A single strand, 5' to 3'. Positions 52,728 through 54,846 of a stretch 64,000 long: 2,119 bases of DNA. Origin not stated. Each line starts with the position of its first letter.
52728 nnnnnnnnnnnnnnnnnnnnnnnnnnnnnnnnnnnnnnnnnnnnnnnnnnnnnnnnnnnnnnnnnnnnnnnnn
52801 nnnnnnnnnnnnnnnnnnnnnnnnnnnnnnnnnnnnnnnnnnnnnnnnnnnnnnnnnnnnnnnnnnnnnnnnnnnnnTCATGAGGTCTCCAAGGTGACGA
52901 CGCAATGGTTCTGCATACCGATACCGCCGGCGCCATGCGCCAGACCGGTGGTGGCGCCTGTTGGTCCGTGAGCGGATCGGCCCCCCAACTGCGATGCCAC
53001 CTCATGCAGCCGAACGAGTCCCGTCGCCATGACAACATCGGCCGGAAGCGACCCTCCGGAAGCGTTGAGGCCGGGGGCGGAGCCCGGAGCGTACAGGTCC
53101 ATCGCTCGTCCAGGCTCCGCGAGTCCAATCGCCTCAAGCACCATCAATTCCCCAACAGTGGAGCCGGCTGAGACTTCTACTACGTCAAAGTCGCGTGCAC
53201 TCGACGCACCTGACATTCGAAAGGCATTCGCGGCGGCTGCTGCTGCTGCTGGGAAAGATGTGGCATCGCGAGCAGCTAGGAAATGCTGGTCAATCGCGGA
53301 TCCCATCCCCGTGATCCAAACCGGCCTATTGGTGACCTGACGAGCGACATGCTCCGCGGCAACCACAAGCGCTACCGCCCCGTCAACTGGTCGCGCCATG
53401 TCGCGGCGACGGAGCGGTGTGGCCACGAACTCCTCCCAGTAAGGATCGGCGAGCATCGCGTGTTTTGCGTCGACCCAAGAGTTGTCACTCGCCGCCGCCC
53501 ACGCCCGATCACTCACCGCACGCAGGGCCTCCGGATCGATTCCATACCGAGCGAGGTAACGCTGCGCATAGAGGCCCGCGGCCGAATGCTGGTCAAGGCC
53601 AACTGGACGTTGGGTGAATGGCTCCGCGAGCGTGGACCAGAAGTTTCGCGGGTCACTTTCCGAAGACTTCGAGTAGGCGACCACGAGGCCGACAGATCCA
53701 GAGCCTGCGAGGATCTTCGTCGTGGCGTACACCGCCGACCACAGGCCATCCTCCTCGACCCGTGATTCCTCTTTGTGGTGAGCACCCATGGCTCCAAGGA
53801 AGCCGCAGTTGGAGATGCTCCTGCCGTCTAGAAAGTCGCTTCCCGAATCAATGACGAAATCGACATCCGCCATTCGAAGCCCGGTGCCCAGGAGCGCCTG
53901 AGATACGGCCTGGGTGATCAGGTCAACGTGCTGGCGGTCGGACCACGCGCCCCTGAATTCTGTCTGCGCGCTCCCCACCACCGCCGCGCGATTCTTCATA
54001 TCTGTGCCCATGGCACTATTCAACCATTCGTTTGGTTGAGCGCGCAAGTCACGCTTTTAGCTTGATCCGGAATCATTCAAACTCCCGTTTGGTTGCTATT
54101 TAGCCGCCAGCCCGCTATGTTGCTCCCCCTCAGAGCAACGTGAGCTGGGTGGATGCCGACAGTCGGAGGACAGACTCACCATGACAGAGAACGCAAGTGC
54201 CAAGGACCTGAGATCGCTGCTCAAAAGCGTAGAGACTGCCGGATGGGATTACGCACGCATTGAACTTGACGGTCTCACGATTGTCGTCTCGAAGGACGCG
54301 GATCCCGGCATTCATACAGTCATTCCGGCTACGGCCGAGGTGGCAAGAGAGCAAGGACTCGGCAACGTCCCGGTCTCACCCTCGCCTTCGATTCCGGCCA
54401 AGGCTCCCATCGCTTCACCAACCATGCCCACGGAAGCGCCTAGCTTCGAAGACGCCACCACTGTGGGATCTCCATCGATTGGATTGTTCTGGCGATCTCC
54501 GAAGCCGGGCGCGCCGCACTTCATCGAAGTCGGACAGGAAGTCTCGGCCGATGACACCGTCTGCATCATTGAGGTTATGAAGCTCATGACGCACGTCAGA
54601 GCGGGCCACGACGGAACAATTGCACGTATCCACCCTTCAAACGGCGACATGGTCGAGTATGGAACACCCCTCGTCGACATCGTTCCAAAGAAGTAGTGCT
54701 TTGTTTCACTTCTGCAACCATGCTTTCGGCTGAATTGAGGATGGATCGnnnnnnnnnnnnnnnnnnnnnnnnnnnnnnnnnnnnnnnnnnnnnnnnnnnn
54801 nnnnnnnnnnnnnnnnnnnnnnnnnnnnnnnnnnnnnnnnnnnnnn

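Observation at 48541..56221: Three-part biotin carboxylase with a 5S (2-oxoacid-type) carboxyltransferase wired to a Cys-less thiolase/DUF35/crotonase operon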

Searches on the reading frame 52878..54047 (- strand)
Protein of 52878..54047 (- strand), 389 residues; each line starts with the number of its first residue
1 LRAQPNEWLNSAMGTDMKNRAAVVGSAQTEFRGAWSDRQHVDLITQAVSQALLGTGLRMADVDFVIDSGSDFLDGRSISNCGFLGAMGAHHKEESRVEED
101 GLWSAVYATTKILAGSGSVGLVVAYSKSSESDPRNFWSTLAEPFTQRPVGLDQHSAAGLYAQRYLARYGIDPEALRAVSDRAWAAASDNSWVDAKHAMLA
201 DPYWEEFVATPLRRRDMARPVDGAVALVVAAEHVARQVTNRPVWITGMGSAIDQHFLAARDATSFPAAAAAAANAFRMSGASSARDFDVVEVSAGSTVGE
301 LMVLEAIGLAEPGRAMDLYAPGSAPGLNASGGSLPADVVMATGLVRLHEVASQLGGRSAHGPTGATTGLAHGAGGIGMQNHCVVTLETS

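Call 3: search_protein_families(library=pfam, proteins=[window:52878-54047:-])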
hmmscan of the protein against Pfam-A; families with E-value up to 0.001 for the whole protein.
window:52878-54047:- (389 aa): 1 family
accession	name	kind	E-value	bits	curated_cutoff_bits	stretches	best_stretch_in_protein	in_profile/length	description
PF22691.2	Thiolase_C_1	-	1.5e-15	57.7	28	1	254-384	7-141/144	Thiolase C-terminal domain-like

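Call 4: search_protein_families(library=ncbifam, proteins=[window:52878-54047:-])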
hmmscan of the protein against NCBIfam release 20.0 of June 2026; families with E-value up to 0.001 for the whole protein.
window:52878-54047:- (389 aa): 18 families
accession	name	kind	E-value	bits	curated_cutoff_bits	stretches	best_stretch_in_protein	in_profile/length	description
NF005924.0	PRK07937.1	subfamily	1.4e-55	189.2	419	1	19-388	3-351/353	lipid-transfer protein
NF006180.0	PRK08313.1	subfamily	1.4e-38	132.8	514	1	17-382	2-378/389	thiolase domain-containing protein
NF004720.0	PRK06064.1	subfamily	9.3e-38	130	420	1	20-383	3-383/389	thiolase domain-containing protein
NF004722.0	PRK06066.1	equivalog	4e-37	128.1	516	1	18-386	3-383/385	thiolase domain-containing protein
NF004721.0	PRK06065.1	equivalog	3.7e-35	121.5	455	1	16-386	7-391/393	thiolase domain-containing protein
NF004811.0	PRK06158.1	subfamily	2.3e-31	109.1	421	1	15-379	4-372/384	acetyl-CoA acetyltransferase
NF005704.0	PRK07516.1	subfamily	1.8e-26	93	412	1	19-383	2-383/389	thiolase domain-containing protein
NF005892.0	PRK07855.1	subfamily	5.8e-24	84.7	469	1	17-366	4-370/390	lipid-transfer protein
NF004810.0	PRK06157.1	equivalog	1.2e-21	77.3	403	1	14-386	2-394/400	acetyl-CoA acetyltransferase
NF009228.0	PRK12578.1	subfamily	2.4e-21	75.8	485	1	17-383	1-383/387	thiolase domain-containing protein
NF053570.1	AcCoTHIOL_METTL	equivalog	6.8e-21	74.6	600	1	21-379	4-375/385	acetyl-CoA acetyltransferase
NF004982.0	PRK06365.1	equivalog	1.4e-19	70.4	695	1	19-265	16-270/430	thiolase domain-containing protein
NF006102.0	PRK08256.1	subfamily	1.9e-19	70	436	1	146-386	143-389/394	lipid-transfer protein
NF006010.0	PRK08142.1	subfamily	2.7e-17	62.6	462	1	17-385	3-382/388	thiolase domain-containing protein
NF004936.0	PRK06289.1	equivalog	9.8e-17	60.8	375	1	161-357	157-372/405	acetyl-CoA acetyltransferase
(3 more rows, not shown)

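Call 24: search_solved_structures(query=window:52878-54047:-, show_alignments=2)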
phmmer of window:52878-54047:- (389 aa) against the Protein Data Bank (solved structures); distinct sequences matched with E-value up to 0.001: 16.
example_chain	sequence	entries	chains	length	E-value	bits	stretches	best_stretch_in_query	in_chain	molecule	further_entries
7yvy_A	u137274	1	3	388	4.6e-16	62.2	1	20-379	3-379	Acetyl-CoA acetyltransferase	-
9myr_A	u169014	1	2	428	1.2e-14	57.5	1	151-378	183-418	Nonspecific lipid-transfer protein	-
6ok1_A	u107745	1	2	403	5.7e-14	55.3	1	19-370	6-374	Lipid-transfer protein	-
4u4e_A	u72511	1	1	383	1.4e-13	53.9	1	15-376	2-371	Thiolase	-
4yzo_A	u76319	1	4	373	3.4e-12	49.4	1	89-378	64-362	Putative acyl-CoA acyltransferase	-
4bia_A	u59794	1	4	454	2.4e-07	33.4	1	209-358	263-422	3-KETOACYL-COA THIOLASE, PUTATIVE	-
4bi9_A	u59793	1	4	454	3.5e-07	32.9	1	209-358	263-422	3-KETOACYL-COA THIOLASE, PUTATIVE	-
7pxp_C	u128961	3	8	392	4.3e-07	32.7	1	159-386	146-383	Benzoylsuccinyl-CoA thiolase subunit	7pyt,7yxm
3zbl_A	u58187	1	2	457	4.5e-07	32.6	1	210-357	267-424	3-KETOACYL-COA THIOLASE-LIKE PROTEIN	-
3zbk_A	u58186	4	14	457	4.7e-07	32.5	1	210-357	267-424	3-KETOACYL-COA THIOLASE-LIKE PROTEIN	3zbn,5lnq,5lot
3zbg_A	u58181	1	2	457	5.2e-07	32.4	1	210-357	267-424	3-KETOACYL-COA THIOLASE-LIKE PROTEIN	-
5m3k_C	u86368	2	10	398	3e-06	29.9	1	227-384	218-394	2,4-diacetylphloroglucinol biosynthesis protein PhlC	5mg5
9skh_I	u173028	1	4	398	1e-05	28.1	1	225-384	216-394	2,4-diacetylphloroglucinol biosynthesis protein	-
9skm_I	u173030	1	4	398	1.2e-05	27.9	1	225-384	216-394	2,4-diacetylphloroglucinol biosynthesis protein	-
6hsj_A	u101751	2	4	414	3.4e-05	26.4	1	216-385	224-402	SCP2-thiolase (type-1)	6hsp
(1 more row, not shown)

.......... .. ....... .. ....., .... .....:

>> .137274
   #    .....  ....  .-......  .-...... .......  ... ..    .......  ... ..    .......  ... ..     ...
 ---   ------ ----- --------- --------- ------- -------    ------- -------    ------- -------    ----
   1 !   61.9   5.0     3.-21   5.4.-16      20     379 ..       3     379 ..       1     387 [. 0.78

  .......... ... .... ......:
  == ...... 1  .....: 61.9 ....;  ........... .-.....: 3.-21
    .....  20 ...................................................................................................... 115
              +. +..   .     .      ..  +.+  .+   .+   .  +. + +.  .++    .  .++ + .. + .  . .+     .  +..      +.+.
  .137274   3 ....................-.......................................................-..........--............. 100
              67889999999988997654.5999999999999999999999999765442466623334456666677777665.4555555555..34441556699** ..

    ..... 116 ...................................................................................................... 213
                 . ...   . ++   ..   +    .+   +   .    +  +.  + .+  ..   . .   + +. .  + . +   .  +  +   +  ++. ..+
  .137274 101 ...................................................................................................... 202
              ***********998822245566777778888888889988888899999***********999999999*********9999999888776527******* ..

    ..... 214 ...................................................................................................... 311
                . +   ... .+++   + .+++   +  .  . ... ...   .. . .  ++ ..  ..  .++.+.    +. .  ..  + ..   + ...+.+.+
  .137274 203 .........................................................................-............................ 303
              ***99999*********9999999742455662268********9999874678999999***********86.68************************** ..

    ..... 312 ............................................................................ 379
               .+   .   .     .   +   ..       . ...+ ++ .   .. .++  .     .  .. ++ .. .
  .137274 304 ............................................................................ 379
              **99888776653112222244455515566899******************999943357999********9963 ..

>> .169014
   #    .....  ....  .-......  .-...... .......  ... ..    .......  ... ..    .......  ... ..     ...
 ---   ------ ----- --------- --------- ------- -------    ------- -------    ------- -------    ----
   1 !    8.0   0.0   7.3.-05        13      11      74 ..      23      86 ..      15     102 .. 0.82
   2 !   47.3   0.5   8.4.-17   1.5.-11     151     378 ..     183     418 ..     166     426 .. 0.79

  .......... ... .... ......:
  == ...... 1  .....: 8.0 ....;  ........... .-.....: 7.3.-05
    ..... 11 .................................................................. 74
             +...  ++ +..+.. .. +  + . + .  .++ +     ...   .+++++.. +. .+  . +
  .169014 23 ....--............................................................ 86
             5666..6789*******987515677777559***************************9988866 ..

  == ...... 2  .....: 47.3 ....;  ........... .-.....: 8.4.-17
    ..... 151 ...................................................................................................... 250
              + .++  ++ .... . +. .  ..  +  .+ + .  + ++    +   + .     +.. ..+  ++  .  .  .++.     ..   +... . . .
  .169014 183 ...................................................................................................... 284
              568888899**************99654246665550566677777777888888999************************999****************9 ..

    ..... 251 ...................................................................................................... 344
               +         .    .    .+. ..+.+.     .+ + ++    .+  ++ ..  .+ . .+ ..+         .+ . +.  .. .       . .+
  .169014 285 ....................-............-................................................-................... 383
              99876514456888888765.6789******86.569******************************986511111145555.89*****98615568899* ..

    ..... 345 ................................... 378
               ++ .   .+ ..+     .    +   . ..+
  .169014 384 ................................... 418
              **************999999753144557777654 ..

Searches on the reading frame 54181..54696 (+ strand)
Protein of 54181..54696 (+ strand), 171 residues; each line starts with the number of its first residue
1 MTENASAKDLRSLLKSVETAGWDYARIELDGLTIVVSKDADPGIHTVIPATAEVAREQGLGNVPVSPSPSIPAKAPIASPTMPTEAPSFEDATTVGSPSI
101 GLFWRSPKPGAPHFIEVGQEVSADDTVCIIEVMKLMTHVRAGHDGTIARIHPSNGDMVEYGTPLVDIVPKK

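Call 3: search_protein_families(library=pfam, proteins=[window:54181-54696:+])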
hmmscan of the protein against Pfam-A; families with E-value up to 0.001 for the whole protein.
window:54181-54696:+ (171 aa): 1 family
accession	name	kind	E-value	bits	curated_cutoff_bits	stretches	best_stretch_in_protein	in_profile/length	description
PF00364.28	Biotin_lipoyl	-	1.1e-18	67.3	22.1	1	94-167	2-73/73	Biotin-requiring enzyme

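Call 4: search_protein_families(library=ncbifam, proteins=[window:54181-54696:+])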
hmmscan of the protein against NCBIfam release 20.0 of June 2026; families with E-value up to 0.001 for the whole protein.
window:54181-54696:+ (171 aa): 17 families
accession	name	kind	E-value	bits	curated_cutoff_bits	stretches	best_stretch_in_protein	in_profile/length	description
TIGR00531.1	BCCP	equivalog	4.6e-28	98.6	115.2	1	8-167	4-154/156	acetyl-CoA carboxylase biotin carboxyl carrier protein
NF005457.0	PRK07051.1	equivalog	1.1e-18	67.2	87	1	93-167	4-78/80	acetyl-CoA carboxylase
NF006761.0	PRK09282.1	domain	6.7e-12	44.7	402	1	83-167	512-589/591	pyruvate carboxylase subunit B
TIGR02712.1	urea_carbox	equivalog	1.9e-09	35.8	1303.85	1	84-166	1124-1199/1201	urea carboxylase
NF004173.0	PRK05641.1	equivalog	3.5e-09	37.4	199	1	57-167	40-152/153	putative acetyl-CoA carboxylase biotin carboxyl carrier protein subunit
NF010643.0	PRK14040.1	subfamily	4.8e-08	31.9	892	1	67-167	524-594/595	oxaloacetate decarboxylase subunit alpha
NF005117.0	PRK06549.1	equivalog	6e-08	33.4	159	1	65-167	26-129/130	acetyl-CoA carboxylase biotin carboxyl carrier protein subunit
NF004547.1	PRK05889.1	equivalog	2.3e-07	30.9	75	1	115-162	18-65/71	biotin/lipoyl-binding carrier protein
NF009554.0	PRK12999.1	equivalog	2.6e-07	28.9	965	1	113-167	1091-1145/1147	pyruvate carboxylase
TIGR01108.1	oadA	equivalog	3e-07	29.3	756.5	1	53-161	476-579/582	sodium-extruding oxaloacetate decarboxylase subunit alpha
NF006079.0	PRK08225.1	equivalog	1.2e-06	28.5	95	1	115-167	17-69/70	acetyl-CoA carboxylase biotin carboxyl carrier protein subunit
NF047903.1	MmDecMmdC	equivalog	3.8e-06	27.3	200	1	69-165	30-129/132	methylmalonyl-CoA decarboxylase subunit gamma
NF010645.0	PRK14042.1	equivalog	5.1e-05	22.2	1182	1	115-165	541-591/596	pyruvate carboxylase subunit B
TIGR01347.1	sucB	equivalog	8.4e-05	21.9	378.65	1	116-167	23-74/404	dihydrolipoyllysine-residue succinyltransferase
TIGR01235.1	pyruv_carbox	equivalog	8.4e-05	20.2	1114.45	1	114-161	1089-1136/1143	pyruvate carboxylase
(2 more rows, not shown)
